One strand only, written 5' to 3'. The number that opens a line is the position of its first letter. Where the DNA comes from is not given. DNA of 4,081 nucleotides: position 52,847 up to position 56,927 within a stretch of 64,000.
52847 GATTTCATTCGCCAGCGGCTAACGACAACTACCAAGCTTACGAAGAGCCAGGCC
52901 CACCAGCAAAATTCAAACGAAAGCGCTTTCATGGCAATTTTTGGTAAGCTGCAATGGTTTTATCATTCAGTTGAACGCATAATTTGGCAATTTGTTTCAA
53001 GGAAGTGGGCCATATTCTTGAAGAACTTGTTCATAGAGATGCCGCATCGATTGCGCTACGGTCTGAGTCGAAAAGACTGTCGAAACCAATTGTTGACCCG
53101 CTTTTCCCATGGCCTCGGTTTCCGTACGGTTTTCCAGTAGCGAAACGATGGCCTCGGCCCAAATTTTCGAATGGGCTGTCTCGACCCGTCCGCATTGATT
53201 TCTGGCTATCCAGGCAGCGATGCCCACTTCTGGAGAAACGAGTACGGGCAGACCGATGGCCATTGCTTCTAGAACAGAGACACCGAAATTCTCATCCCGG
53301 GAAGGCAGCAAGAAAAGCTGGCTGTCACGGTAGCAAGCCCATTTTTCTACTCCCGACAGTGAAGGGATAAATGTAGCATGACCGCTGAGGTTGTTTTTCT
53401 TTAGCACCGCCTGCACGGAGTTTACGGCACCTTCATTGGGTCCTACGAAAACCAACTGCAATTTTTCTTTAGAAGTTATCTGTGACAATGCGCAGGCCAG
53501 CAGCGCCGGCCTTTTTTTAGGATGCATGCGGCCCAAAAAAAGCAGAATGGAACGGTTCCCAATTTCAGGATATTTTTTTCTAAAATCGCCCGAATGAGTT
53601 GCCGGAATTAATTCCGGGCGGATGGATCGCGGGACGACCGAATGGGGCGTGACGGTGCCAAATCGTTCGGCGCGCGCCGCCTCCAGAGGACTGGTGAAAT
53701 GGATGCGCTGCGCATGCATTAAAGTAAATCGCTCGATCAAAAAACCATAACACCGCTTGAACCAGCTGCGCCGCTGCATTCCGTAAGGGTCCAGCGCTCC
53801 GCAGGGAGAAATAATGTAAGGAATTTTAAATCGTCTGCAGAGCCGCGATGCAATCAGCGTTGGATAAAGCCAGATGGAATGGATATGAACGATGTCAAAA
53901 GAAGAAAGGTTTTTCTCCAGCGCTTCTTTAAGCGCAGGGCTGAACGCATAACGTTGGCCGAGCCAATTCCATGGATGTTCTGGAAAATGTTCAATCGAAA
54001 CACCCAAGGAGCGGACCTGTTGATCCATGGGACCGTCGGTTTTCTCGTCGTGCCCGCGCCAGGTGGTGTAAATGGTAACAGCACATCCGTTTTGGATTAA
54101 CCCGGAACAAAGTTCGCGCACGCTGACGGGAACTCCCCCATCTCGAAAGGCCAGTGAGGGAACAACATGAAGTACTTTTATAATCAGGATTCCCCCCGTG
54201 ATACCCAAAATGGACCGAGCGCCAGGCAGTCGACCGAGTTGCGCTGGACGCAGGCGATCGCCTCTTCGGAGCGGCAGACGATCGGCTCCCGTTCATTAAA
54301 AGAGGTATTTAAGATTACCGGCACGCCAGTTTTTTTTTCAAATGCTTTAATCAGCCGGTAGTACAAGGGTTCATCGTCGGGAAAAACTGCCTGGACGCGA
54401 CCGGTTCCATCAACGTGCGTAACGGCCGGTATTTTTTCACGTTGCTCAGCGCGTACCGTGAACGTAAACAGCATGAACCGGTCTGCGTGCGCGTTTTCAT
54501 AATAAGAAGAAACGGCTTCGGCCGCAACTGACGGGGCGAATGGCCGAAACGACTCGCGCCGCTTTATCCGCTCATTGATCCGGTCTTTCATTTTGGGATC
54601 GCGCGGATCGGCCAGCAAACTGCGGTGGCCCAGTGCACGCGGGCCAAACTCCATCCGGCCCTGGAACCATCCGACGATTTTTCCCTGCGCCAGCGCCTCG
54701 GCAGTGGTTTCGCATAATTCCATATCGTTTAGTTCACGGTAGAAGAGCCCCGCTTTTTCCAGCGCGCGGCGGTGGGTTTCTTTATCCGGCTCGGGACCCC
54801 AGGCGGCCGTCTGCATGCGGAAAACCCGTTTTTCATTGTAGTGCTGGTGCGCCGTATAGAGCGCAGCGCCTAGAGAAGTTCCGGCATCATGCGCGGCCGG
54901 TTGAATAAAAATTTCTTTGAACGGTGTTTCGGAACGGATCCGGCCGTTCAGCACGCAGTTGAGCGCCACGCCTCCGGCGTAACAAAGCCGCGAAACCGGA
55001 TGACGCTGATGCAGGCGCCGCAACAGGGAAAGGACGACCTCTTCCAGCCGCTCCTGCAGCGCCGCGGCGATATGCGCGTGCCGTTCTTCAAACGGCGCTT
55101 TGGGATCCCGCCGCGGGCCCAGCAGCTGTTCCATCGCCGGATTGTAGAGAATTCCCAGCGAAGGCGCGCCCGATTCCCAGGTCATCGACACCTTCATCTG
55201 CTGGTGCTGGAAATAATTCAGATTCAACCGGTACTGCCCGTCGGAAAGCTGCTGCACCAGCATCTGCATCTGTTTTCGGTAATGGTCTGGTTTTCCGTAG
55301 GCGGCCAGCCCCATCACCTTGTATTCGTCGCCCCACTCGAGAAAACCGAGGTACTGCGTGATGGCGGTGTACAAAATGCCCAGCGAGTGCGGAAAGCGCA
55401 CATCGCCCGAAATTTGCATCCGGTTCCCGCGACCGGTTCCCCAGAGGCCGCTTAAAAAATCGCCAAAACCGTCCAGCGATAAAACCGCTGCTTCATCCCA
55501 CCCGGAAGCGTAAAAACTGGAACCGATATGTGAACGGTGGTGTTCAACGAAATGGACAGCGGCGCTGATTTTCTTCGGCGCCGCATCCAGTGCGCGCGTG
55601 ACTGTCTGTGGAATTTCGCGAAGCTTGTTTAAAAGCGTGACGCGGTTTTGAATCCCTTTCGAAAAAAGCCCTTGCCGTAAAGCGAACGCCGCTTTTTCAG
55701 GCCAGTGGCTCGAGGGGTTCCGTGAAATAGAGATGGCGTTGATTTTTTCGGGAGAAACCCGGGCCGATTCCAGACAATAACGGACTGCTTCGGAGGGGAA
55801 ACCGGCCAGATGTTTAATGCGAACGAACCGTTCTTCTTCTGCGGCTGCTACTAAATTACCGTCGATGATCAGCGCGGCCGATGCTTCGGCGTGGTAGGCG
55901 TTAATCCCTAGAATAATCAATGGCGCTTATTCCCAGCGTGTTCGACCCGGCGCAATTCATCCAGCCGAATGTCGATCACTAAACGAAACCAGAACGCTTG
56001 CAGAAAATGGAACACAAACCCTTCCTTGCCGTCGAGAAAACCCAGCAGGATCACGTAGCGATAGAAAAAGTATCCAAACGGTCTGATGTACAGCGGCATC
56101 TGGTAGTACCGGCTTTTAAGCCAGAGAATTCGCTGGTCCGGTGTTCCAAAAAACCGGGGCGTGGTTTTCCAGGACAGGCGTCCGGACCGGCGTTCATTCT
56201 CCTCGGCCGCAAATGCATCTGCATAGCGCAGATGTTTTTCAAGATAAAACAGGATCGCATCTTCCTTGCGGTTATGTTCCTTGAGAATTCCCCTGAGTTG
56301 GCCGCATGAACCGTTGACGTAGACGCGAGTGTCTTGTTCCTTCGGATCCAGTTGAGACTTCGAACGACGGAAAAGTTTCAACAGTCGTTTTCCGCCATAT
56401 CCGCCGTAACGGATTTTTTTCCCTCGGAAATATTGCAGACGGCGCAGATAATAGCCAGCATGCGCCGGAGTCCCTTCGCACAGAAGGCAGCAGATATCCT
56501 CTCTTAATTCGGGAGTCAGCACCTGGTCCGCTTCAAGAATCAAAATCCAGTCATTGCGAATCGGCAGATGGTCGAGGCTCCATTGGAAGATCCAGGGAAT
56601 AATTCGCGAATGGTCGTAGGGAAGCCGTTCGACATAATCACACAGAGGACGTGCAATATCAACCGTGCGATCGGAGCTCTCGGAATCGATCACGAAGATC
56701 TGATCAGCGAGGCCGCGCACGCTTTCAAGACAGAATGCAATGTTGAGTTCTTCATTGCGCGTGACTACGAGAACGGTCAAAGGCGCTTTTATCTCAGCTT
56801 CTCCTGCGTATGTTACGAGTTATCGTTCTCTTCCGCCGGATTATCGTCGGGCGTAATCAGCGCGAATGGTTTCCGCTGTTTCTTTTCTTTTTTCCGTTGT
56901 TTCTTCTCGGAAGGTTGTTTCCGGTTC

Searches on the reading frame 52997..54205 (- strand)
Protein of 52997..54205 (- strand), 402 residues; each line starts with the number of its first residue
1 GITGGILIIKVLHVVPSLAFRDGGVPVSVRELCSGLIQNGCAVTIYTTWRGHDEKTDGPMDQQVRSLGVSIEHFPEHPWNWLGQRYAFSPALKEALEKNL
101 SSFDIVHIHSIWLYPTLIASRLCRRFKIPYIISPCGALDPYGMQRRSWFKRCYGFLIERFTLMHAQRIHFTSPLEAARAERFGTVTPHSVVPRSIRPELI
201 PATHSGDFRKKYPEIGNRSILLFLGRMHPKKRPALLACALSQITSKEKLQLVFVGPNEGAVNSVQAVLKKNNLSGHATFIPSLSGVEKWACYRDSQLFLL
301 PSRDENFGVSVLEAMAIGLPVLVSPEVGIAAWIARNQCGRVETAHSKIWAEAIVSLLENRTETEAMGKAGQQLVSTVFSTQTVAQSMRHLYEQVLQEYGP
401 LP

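Call 52: search_protein_families(library=pfam, proteins=[window:52997-54205:-], max_evalue=0.00001)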
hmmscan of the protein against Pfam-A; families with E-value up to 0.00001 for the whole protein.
window:52997-54205:- (402 aa): 6 families
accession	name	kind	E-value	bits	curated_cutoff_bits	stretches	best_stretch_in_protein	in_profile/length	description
PF00534.26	Glycos_transf_1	-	1.5e-28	99.9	26.4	1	208-372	5-171/172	Glycosyl transferases group 1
PF13579.12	Glyco_trans_4_4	-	1.5e-22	81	29.7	1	23-190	1-154/158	Glycosyl transferase 4-like domain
PF13692.12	Glyco_trans_1_4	-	3.6e-22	79.6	27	1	219-359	2-142/142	Glycosyl transferases group 1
PF13439.12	Glyco_transf_4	-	3e-17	63.6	28.5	1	23-198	2-169/170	Glycosyltransferase Family 4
PF20706.3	GT4-conflict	-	1.7e-16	60.7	26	1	195-387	175-368/385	Family 4 Glycosyltransferase in conflict systems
PF13524.12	Glyco_trans_1_2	-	5.2e-06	26.9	25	1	246-387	12-142/144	Glycosyl transferase-like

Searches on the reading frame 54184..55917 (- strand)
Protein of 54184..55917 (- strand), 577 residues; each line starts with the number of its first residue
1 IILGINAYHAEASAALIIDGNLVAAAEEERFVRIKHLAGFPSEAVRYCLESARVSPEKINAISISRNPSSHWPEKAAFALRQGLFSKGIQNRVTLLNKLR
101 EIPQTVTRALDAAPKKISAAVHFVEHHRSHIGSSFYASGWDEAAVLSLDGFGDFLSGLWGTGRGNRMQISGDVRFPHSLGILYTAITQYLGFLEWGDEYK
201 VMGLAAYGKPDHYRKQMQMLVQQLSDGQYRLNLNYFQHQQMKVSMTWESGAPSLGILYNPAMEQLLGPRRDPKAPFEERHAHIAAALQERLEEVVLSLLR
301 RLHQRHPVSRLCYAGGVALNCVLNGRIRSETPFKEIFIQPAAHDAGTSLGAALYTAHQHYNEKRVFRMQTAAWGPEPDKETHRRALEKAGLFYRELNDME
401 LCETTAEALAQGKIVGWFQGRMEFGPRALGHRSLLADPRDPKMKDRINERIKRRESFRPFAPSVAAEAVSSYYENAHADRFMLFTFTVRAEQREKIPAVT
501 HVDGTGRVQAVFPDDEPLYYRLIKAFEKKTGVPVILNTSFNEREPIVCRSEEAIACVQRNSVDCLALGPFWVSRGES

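Call 52: search_protein_families(library=pfam, proteins=[window:54184-55917:-], max_evalue=0.00001)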
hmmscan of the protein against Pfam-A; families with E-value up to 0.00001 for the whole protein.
window:54184-55917:- (577 aa): 2 families
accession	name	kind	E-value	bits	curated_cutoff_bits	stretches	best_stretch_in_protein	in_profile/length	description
PF16861.10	Carbam_trans_C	-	1.7e-71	239.6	27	1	406-574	1-170/170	Carbamoyltransferase C-terminus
PF02543.21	Carbam_trans_N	-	6.2e-59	200.6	24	1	2-353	2-346/346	Carbamoyltransferase N-terminus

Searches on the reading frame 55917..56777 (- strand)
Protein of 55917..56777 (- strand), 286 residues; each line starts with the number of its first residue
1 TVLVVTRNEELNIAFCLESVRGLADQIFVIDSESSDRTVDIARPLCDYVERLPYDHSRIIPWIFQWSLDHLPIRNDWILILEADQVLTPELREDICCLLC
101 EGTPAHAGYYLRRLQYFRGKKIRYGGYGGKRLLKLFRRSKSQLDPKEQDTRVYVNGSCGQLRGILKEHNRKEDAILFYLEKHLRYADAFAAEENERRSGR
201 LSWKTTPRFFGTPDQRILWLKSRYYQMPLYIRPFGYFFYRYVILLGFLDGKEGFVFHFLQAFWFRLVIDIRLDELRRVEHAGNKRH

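Call 94: search_protein_families(library=pfam, proteins=[window:55917-56777:-], max_evalue=0.001)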
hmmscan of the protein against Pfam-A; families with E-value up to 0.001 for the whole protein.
window:55917-56777:- (286 aa): 2 families
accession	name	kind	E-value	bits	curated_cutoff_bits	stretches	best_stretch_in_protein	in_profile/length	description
PF00535.33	Glycos_transf_2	-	1.5e-09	38.5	23.3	1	1-50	1-53/168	Glycosyl transferase family 2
PF13704.12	Glyco_tranf_2_4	-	0.00026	21.9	27.5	0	7-88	1-85/98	Glycosyl transferase family 2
